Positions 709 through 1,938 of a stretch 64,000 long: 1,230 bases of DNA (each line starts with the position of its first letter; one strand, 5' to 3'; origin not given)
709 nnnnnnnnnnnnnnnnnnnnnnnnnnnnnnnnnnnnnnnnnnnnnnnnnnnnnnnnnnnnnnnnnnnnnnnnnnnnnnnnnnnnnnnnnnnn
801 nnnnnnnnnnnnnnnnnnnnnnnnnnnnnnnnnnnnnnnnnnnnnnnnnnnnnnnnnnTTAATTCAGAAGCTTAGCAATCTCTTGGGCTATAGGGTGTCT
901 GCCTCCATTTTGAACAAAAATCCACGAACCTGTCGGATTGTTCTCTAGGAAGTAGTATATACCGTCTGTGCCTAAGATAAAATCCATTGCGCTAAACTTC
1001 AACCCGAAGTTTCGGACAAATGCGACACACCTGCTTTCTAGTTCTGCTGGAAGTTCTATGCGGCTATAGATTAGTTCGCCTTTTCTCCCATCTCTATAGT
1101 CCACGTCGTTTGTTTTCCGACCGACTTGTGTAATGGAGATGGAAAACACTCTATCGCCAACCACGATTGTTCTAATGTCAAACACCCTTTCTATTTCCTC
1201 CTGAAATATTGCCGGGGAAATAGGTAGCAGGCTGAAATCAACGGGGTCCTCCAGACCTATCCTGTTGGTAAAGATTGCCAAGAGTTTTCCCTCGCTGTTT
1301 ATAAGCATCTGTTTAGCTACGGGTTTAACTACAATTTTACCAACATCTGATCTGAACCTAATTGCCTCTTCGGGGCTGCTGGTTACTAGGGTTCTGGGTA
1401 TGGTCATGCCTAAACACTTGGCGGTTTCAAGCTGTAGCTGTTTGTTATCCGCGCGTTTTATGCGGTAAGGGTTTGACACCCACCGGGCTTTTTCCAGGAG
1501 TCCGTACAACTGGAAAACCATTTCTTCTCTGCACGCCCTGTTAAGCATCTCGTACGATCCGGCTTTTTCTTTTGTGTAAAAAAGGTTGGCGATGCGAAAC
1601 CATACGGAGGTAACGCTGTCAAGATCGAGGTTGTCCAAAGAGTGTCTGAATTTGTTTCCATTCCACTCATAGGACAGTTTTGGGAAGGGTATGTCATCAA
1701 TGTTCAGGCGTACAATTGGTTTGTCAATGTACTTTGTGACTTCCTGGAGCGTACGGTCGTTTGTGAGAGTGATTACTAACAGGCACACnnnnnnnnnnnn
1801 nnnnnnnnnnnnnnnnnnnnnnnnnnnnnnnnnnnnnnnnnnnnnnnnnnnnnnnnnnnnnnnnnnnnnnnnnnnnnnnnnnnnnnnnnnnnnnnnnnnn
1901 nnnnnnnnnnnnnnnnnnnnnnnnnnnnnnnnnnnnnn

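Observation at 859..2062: Unannotated graspetide (microviridin-like) RiPP cluster: 39-aa precursor + attenuator + ATP-grasp ligase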

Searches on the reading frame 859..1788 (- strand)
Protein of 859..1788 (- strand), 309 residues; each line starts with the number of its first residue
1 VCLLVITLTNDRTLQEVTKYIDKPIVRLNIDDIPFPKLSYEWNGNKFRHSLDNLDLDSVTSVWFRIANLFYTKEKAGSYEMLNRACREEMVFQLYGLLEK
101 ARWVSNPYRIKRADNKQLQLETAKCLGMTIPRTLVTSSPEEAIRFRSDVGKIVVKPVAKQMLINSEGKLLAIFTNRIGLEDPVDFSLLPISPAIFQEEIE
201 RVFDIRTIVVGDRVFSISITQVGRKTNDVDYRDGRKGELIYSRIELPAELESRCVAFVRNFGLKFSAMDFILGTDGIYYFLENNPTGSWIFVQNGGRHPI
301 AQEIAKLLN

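Call 3: search_protein_families(library=ncbifam, proteins=[window:859-1788:-], max_evalue=1)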
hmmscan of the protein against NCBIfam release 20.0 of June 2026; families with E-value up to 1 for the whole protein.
window:859-1788:- (309 aa): 12 families
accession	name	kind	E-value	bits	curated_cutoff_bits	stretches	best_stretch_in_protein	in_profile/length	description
TIGR04187.1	GRASP_SAV_5884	subfamily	1.1e-53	182.4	350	1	4-308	3-311/312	ATP-grasp ribosomal peptide maturase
TIGR04185.1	ATPgraspMvdC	equivalog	5.9e-49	166.9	425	1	13-308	12-316/318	MvdC family ATP-grasp ribosomal peptide maturase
TIGR04184.1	ATPgraspMvdD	equivalog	2.1e-44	152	475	1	4-308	2-319/321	MvdD family ATP-grasp ribosomal peptide maturase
TIGR04192.1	GRASP_w_spasm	equivalog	4.5e-23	82.1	230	1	4-308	2-318/318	grasp-with-spasm system ATP-grasp peptide maturase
NF040720.1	MptN_Meth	equivalog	3.2e-11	42.9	350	1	102-306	88-288/291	tetrahydromethanopterin:alpha-L-glutamate ligase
TIGR00768.1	rimK_fam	subfamily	1.1e-10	41.3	143.4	1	80-306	50-274/276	RimK family alpha-L-glutamate ligase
NF005315.0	PRK06849.1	equivalog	6.2e-05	22.2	406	1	108-285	109-274/389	hypothetical protein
TIGR02144.1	LysX_arch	equivalog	0.00055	19.1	275.6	1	104-216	76-189/281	lysine biosynthesis protein LysX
TIGR03103.1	trio_acet_GNAT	equivalog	0.0013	17.4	569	1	111-160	293-342/547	N-acetylglutaminylglutamine synthetase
NF003573.0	PRK05246.1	equivalog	0.0023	16.8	272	1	100-158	109-163/316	glutathione synthase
TIGR01380.1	glut_syn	equivalog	0.01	14.9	299.05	1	100-158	108-162/312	glutathione synthase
TIGR04356.1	grasp_GAK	hypoth_equivalog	0.19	10.8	300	1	127-157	111-141/287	GAK system ATP-grasp enzyme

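Call 4: search_protein_families(library=pfam, proteins=[window:859-1788:-], max_evalue=1)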
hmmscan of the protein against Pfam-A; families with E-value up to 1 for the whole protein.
window:859-1788:- (309 aa): 3 families
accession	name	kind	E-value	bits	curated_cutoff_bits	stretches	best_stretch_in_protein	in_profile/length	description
PF08443.16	RimK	-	0.0074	16.4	21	1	127-286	15-166/188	RimK-like ATP-grasp domain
PF21068.3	ATPgraspMvdD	-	0.017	15.7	27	1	4-98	3-105/121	MvdD pre-ATP grasp domain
PF02955.21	GSH-S_ATP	-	0.07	13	23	1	128-159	10-41/175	Prokaryotic glutathione synthetase, ATP-grasp domain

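Call 6: search_solved_structures(query=window:859-1788:-, max_evalue=0.01, show_alignments=2)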
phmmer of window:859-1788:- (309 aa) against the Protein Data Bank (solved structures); distinct sequences matched with E-value up to 0.01: 6.
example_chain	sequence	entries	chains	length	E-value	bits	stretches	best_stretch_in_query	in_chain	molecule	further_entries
5ig8_A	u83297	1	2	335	6.8e-34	120.7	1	9-308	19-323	ATP grasp ligase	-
7m4s_A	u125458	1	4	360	6.5e-31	111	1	26-306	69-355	AMdnB protein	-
7mgv_A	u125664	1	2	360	7.1e-28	101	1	3-308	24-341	CdnC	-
5ig9_A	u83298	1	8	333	9.5e-28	100.6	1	23-308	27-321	ATP grasp ligase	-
9bou_A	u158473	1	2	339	3.7e-26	95.4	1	2-307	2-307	MvdD-like pre-ATP grasp domain-containing protein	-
7drm_A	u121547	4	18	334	2.7e-13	53.1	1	104-287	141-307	ATP-grasp domain-containing protein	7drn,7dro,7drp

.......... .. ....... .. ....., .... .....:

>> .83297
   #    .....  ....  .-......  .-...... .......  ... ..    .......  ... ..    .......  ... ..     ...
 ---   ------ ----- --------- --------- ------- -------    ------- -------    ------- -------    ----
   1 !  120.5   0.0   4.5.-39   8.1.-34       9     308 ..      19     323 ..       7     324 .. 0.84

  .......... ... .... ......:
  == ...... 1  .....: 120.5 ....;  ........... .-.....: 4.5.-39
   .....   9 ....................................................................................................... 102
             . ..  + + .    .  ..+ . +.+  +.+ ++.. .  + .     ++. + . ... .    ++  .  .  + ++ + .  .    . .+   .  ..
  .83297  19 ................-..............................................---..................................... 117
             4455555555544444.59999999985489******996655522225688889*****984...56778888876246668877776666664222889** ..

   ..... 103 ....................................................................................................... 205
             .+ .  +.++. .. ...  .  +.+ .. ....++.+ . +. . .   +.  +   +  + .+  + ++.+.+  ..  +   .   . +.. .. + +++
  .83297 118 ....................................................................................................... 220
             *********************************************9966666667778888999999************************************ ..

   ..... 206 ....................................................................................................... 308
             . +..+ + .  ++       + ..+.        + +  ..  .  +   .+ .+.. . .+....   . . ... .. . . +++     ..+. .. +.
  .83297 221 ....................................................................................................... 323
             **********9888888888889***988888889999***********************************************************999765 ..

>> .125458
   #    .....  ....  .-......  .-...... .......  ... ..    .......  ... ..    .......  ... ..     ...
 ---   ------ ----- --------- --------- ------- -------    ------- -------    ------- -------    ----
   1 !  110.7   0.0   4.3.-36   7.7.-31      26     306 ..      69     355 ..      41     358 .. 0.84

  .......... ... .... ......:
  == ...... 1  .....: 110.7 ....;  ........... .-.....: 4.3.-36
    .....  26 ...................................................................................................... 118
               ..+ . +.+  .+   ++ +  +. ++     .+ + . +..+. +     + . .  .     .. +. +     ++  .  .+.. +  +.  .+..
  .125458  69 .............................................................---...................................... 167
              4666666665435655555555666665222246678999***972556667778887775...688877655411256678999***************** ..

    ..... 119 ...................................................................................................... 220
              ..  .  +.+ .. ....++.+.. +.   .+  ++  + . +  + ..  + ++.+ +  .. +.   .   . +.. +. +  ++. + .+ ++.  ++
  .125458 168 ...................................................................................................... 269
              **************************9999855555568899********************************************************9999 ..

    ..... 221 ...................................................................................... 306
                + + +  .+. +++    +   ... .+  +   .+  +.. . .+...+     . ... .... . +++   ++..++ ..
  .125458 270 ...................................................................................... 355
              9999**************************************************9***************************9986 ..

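Call 7: find_homologous_proteins(query=window:859-1788:-)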
Query window:859-1788:- (309 aa): 45 proteins with E <= 0.001 among 1159 candidates.
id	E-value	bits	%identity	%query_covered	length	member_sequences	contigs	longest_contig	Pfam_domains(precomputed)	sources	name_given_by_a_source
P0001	2.9e-197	672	96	100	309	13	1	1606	-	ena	-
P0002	7.6e-126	438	64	99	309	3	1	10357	-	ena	-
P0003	3.3e-124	432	63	99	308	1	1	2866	-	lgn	-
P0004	3.1e-121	422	63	99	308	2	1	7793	-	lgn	-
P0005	9.2e-121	421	62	99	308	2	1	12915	PF08443.17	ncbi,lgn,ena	-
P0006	1.8e-119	417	63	96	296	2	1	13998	-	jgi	-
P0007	1.3e-117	411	63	99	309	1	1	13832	PF08443.17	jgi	jgi:hypothetical protein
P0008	1.2e-114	401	60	99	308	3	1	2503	-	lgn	-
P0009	3.0e-106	373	56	99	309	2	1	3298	-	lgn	-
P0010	5.9e-103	362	56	99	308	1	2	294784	-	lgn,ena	-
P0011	2.4e-99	351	53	99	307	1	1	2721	PF08443.17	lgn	-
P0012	1.8e-98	348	53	99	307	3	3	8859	PF08443.17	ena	-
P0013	9.8e-96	339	52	99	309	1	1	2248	PF08443.17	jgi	-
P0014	9.3e-90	319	51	96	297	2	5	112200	PF08443.17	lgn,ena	-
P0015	8.5e-88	313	64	74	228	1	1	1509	-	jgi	jgi:glutathione synthase/RimK-type ligase-like ATP-grasp enzyme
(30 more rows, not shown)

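Call 11: find_related_loci(query=A1, collection=genome_contigs, flank=4000)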
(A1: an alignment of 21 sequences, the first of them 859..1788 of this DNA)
Query A1 (309 aa) in genome_contigs; peptide patterns used: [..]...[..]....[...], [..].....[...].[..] (x = any residue, [..] = any of these).
72 stretches matched a pattern; 48 encode a relative of the query (tblastn E <= 1e-3); 48 distinct loci.
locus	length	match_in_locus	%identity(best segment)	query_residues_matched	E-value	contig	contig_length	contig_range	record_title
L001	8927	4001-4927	95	1-309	0e+0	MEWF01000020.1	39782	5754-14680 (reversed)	MAG: candidate division WWE3 bacterium RIFOXYC2_FULL_42_13 rifoxyc2_full_scaffold_581, whole genome shotgun sequence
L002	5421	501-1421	63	3-309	4e-132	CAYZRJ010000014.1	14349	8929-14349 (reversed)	MAG TPA_asm: uncultured Candidatus Saccharibacteria bacterium isolate SRP062349_co1_296 genome assembly, contig: NODE_69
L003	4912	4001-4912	62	3-306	2e-127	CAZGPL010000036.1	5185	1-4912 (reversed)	MAG TPA_asm: uncultured Candidatus Saccharibacteria bacterium isolate SRP239243_co1_4 genome assembly, contig: NODE_2877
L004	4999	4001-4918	53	3-309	8e-106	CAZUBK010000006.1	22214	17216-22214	MAG TPA_asm: uncultured Pseudomonadales bacterium isolate binchicken_co227_1206 genome assembly, contig: NODE_4167_lengt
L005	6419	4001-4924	45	3-309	2e-88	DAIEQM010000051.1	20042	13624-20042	MAG TPA_asm: Candidatus Woesebacteria bacterium isolate clean1188 k141_3418622, whole genome shotgun sequence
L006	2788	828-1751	44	1-309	1e-88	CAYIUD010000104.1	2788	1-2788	MAG TPA_asm: uncultured Pseudomonadales bacterium isolate ERP119705_co5_501 genome assembly, contig: NODE_58206_length_2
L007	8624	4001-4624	54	99-309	1e-68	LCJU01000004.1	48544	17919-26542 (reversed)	MAG: candidate division WWE3 bacterium GW2011_GWC2_44_9 UW82_C0004, whole genome shotgun sequence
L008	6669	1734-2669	40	1-308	2e-67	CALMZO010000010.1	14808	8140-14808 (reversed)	MAG TPA_asm: uncultured Chloroflexi bacterium isolate SRR6670122_bin.22_CONCOCT_v1.1_MAG genome assembly, contig: ERZ534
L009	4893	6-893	37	19-309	3e-54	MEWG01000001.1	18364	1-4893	MAG: candidate division WWE3 bacterium RIFOXYD1_FULL_39_9 rifoxyd1_full_scaffold_1084, whole genome shotgun sequence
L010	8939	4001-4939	34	3-308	6e-51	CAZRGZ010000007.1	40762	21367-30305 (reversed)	MAG TPA_asm: uncultured Candidatus Saccharibacteria bacterium isolate SRP144015_co1_121 genome assembly, contig: NODE_51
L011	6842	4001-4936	34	3-308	9e-50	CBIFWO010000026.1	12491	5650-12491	MAG TPA_asm: uncultured bacterium isolate ERR14720264_binner12_Refined_13 genome assembly, contig: ERZ27336811.131, whol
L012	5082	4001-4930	35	3-308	1e-47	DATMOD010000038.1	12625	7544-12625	MAG TPA_asm: Patescibacteria group bacterium isolate SMAG_U12867 k141_1365617, whole genome shotgun sequence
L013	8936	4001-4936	36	1-308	2e-50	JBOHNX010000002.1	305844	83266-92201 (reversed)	MAG: Candidatus Saccharimonadales bacterium isolate SD8036_maxbin2.bin.8 NODE_7_length_305844_cov_14.093472, whole genom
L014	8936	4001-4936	34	3-309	7e-46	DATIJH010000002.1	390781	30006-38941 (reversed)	MAG TPA_asm: Candidatus Saccharimonadales bacterium isolate SMAG_U15686 k141_272420, whole genome shotgun sequence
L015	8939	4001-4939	31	3-308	1e-44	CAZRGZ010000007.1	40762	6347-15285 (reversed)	MAG TPA_asm: uncultured Candidatus Saccharibacteria bacterium isolate SRP144015_co1_121 genome assembly, contig: NODE_51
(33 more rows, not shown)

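Call 12: find_encoding_contigs(protein=P0001, flank=5000)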
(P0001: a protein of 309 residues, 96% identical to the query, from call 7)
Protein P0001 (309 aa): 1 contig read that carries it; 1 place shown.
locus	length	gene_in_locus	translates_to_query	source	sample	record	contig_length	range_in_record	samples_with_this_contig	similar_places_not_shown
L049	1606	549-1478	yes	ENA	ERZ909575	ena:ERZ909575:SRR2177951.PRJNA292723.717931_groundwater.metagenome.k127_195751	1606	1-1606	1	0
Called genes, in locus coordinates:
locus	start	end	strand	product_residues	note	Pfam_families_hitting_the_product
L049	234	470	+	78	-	-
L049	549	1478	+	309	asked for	-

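Call 14: find_related_loci(query=A1, collection=metagenome_contigs, flank=2500)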
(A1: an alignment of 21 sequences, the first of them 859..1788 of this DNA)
Query A1 (309 aa) in metagenome_contigs; peptide patterns used: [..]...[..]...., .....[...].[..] (x = any residue, [..] = any of these).
456 stretches matched a pattern; 106 encode a relative of the query (tblastn E <= 1e-3); the best 80 are kept; 80 distinct loci.
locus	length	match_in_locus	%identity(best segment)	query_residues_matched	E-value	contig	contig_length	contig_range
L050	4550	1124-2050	95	1-309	0e+0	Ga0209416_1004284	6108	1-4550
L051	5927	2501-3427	95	1-309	0e+0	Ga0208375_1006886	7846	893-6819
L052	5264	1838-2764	95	1-309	0e+0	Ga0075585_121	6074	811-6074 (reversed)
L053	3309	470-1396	95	1-309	0e+0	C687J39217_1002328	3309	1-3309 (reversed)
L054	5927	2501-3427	95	1-309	0e+0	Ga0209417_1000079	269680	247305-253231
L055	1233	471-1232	63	3-255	6e-112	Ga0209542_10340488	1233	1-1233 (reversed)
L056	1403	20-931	50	3-308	2e-106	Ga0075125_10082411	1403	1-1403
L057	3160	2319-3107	55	46-309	5e-94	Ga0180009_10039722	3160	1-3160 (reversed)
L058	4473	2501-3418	47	3-308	3e-90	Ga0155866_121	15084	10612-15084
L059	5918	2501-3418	47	3-308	3e-90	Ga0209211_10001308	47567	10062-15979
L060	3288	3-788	52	49-309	6e-86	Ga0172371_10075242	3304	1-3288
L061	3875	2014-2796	49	3-265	4e-80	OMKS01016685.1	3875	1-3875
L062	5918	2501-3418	47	3-308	3e-90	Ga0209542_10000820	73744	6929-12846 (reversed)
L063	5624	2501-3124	54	99-309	9e-69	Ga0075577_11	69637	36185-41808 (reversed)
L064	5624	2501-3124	54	99-309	9e-69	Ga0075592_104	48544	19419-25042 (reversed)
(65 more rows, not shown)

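Call 77: predict_structure(alignment_id=A1)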
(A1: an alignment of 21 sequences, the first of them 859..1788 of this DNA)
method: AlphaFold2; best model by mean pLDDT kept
length: 309 residues; sequences in the alignment: 21
mean_pLDDT: 89.0   pTM: 0.86
mean pLDDT of the five models: 89.0, 88.2, 86.3, 86.1, 85.2
residues with pLDDT >= 90: 203; 70-90: 73; 50-70: 33; < 50: 0
segments of 3 or more residues with pLDDT < 50: none
pLDDT, mean of each block of 10 residues (from residue 1): 91 92 94 91 93 94 74 74 88 89 89 92 98 96 96 83 72 81 91 93 96 96 65 66 97 98 95 98 90 94 95
secondary structure, 60 per line:
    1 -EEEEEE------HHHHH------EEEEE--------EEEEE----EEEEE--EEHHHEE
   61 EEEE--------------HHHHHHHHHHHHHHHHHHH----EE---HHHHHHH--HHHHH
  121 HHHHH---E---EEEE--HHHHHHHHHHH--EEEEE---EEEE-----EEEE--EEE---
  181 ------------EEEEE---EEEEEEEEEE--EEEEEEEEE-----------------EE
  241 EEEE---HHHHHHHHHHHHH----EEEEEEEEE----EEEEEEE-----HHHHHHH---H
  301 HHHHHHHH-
elements in order: E2-7 H14-18 E25-29 E38-42 E47-51 E59-64 H79-97 H107-113 H116-125 E133-136 H139-149 E152-156 E160-163 E169-172 E175-177 E193-197 E201-210 E213-221 E239-244 H248-260 E265-273 E278-284 H290-296 H300-308

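Call 79: fold_search(model_id=the predicted structure, library=pdb)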
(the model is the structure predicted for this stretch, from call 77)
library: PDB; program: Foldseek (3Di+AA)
matches with E <= 10: 1238; with E <= 0.001: 694
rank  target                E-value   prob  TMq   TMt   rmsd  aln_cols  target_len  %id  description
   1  9bou_A                3.0e-26  1.00  0.73  0.77   5.0       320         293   29  Crystal structure of ATP-grasp ligase PruB from Streptomyces coelicolor A3(2) (released 2024-12-18)
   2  5ig9_C                4.3e-26  1.00  0.82  0.81   5.1       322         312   26  Crystal structure of macrocyclase MdnC bound with precursor peptide MdnA from Microcystis aeruginosa MRC (released 2016-09-21)
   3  7m4s_B                5.2e-26  1.00  0.79  0.78   4.5       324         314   26  Crystal structure of macrocyclase AMdnB from Anabaena sp. PCC 7120 (released 2021-11-03)
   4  5ig9_A                5.5e-26  1.00  0.83  0.80   5.0       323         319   26  Crystal structure of macrocyclase MdnC bound with precursor peptide MdnA from Microcystis aeruginosa MRC (released 2016-09-21)
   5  7m4s_A                7.4e-26  1.00  0.78  0.78   5.3       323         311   27  Crystal structure of macrocyclase AMdnB from Anabaena sp. PCC 7120 (released 2021-11-03)
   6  5ig9_G                9.4e-26  1.00  0.80  0.79   5.1       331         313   26  Crystal structure of macrocyclase MdnC bound with precursor peptide MdnA from Microcystis aeruginosa MRC (released 2016-09-21)
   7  7mgv_A                1.2e-25  1.00  0.79  0.74   5.7       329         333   29  Chryseobacterium gregarium RiPP-associated ATP-grasp ligase in complex with ADP, and a leader and core peptide (released 2021-06-23)
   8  5ig9_D                2.9e-25  1.00  0.83  0.84   3.1       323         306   26  Crystal structure of macrocyclase MdnC bound with precursor peptide MdnA from Microcystis aeruginosa MRC (released 2016-09-21)
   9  5ig9_E                3.7e-25  1.00  0.79  0.78   5.2       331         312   26  Crystal structure of macrocyclase MdnC bound with precursor peptide MdnA from Microcystis aeruginosa MRC (released 2016-09-21)
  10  5ig9_H                3.9e-25  1.00  0.83  0.82   3.6       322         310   26  Crystal structure of macrocyclase MdnC bound with precursor peptide MdnA from Microcystis aeruginosa MRC (released 2016-09-21)
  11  5ig9_B                4.4e-25  1.00  0.82  0.83   3.4       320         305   25  Crystal structure of macrocyclase MdnC bound with precursor peptide MdnA from Microcystis aeruginosa MRC (released 2016-09-21)
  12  5ig9_F                6.4e-24  1.00  0.80  0.81   3.7       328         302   25  Crystal structure of macrocyclase MdnC bound with precursor peptide MdnA from Microcystis aeruginosa MRC (released 2016-09-21)
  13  5ig8_A                8.7e-24  1.00  0.77  0.77   4.8       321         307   30  Crystal structure of macrocyclase MdnB from Microcystis aeruginosa MRC (released 2016-09-21)
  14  7m4s_C                1.2e-23  1.00  0.73  0.76   5.9       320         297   26  Crystal structure of macrocyclase AMdnB from Anabaena sp. PCC 7120 (released 2021-11-03)
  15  9bou_B                1.3e-23  1.00  0.71  0.77   5.1       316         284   27  Crystal structure of ATP-grasp ligase PruB from Streptomyces coelicolor A3(2) (released 2024-12-18)
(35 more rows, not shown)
